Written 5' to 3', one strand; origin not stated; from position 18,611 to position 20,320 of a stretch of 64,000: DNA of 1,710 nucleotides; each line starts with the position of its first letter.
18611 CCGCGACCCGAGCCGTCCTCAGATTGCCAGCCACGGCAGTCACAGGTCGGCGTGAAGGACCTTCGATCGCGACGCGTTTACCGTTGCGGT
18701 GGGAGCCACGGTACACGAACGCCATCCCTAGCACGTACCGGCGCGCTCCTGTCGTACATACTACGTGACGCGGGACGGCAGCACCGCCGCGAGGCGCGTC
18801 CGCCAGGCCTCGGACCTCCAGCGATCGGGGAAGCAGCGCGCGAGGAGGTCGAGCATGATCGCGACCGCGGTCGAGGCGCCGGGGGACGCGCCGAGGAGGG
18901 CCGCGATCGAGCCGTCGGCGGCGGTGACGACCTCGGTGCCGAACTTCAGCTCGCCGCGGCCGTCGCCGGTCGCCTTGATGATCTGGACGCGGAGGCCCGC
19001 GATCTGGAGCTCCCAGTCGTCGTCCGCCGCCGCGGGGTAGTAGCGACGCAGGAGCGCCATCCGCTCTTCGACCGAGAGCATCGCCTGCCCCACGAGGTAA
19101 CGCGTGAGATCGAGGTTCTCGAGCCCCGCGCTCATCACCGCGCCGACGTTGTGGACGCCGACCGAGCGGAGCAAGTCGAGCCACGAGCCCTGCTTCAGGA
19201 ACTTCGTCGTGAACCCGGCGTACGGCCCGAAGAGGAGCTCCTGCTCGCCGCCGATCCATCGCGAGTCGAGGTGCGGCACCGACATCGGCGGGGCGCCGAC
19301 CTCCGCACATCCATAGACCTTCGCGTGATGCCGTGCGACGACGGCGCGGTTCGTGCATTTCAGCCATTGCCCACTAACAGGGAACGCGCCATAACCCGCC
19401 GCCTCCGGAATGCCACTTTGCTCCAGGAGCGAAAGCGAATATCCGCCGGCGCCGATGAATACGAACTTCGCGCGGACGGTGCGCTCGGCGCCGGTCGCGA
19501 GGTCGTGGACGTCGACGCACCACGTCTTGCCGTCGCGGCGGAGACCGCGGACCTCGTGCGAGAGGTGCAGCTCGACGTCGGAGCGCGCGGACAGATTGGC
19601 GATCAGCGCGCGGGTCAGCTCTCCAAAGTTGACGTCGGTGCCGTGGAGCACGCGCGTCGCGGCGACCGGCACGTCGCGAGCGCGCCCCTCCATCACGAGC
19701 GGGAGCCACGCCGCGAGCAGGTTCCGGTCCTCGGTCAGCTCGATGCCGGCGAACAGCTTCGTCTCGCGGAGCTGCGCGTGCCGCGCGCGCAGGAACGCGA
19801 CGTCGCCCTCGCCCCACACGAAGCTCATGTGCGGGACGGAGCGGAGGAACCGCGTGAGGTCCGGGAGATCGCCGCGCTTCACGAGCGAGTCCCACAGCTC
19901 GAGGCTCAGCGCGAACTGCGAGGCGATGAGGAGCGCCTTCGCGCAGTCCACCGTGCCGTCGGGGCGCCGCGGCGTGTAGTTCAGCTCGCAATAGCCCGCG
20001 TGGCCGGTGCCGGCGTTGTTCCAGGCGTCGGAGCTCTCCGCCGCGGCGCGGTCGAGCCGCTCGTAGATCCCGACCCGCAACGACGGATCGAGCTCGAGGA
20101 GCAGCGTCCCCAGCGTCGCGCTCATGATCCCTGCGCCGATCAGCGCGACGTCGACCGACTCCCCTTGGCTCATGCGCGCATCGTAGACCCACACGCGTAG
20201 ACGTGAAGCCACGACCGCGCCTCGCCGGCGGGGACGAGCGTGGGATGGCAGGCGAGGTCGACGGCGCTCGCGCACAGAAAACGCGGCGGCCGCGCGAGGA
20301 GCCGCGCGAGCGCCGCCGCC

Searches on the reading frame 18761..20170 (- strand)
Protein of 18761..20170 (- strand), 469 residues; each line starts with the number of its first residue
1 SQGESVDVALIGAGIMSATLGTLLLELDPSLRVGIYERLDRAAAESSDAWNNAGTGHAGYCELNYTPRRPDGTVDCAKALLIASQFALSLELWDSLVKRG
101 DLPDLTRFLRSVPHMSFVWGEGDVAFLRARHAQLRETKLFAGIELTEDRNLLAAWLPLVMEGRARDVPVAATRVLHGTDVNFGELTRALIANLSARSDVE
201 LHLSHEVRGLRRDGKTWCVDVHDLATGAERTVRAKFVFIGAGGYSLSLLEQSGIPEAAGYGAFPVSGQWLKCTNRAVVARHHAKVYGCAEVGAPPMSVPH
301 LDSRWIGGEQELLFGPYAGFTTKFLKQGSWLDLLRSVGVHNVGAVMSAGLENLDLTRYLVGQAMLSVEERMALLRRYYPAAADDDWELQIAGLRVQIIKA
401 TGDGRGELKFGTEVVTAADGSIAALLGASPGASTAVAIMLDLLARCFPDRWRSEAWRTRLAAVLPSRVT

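Call 4: search_protein_families(library=pfam, proteins=[window:18761-20170:-], max_evalue=1)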
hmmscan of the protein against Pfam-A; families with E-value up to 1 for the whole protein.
window:18761-20170:- (469 aa): 2 families
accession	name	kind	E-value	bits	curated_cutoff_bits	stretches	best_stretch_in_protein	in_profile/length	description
PF06039.21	Mqo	-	2.6e-207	689.6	27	1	5-466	2-464/489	Malate:quinone oxidoreductase (Mqo)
PF01494.25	FAD_binding_3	-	1.4e-05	25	22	1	177-254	94-169/349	FAD binding domain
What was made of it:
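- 18761..20170 (-): Flank: mqo, with host composition (GC3 0.93). Its stop lies 35 nt before the small gene's ATG on the same strand. Pfam Mqo 2.6e-207 (call 4).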

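Call 17: find_related_loci(query=window:18761-20170:-, collection=genome_contigs, flank=8000)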
Query window:18761-20170:- (469 aa) in genome_contigs; peptide patterns used: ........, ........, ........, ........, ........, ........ (x = any residue, [..] = any of these).
600 stretches matched a pattern (row limit reached: there are more); 589 encode a relative of the query (tblastn E <= 1e-3); the best 80 are kept; 80 distinct loci.
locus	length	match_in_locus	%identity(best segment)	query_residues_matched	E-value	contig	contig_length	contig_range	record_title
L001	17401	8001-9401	75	1-467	0e+0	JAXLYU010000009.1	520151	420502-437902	MAG: Labilithrix sp. isolate STL-MYX21 C4.7.fa-9, whole genome shotgun sequence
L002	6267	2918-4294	76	7-465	0e+0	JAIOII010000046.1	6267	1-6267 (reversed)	MAG: Kofleriaceae bacterium isolate MAG_26 contig_7422, whole genome shotgun sequence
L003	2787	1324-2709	71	4-465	0e+0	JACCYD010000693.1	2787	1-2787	MAG: Deltaproteobacteria bacterium isolate MGR_bin195 SD2897-2912_k127_1138200, whole genome shotgun sequence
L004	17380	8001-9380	73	7-466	0e+0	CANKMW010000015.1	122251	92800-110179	MAG: Myxococcales bacterium isolate TH-Jun18-119 genome assembly, contig: TH-Jun18-C160, whole genome shotgun sequence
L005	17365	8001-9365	70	4-456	0e+0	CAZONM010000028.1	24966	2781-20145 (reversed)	MAG TPA_asm: uncultured Myxococcales bacterium isolate binchicken_co16_62 genome assembly, contig: NODE_3347_length_2496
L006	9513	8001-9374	68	6-466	0e+0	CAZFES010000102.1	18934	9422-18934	MAG TPA_asm: uncultured Polyangiaceae bacterium isolate SRP193661_co2_177 genome assembly, contig: NODE_2568_length_1893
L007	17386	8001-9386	65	4-466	0e+0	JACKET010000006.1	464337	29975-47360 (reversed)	MAG: Alphaproteobacteria bacterium isolate HK-STAS-MYXO-41 HK-STAS-MYXO-41_6, whole genome shotgun sequence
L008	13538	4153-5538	62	6-466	0e+0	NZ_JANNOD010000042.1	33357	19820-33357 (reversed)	MAG: Hymenobacter sp. isolate SOY_34_metabat_387 SOY_34_k141_3840798, whole genome shotgun sequence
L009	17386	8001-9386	61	6-466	0e+0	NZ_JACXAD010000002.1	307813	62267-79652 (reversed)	Hymenobacter montanus strain BT664 NODE_2_length_307813_cov_35.902618, whole genome shotgun sequence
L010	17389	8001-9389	62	6-466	0e+0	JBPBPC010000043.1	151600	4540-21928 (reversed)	MAG: Janthinobacterium lividum isolate 3300051446_11 3300051446_11_Ga0502435_00000117, whole genome shotgun sequence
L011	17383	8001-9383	60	7-466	0e+0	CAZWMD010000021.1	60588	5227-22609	MAG TPA_asm: uncultured Pseudomonadales bacterium isolate binchicken_co366_65 genome assembly, contig: NODE_214_length_6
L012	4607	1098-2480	62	7-466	0e+0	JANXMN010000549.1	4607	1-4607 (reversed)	MAG: Hymenobacter sp. isolate 337R_concoct_266_sub 337R_k141_152895, whole genome shotgun sequence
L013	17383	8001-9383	61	7-466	0e+0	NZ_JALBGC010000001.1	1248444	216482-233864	Hymenobacter cyanobacteriorum strain DH14 contig1, whole genome shotgun sequence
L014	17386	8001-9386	61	6-466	0e+0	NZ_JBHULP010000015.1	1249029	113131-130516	Hymenobacter monticola strain KCTC 42733 platanus_K_17_124_15, whole genome shotgun sequence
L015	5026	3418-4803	60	7-466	0e+0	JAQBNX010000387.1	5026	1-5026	MAG: Spirosoma sp. isolate RYN_304 scaffold_1898830, whole genome shotgun sequence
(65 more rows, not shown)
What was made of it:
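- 18761..20170 (-): Full-length match to relatives (call 17).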
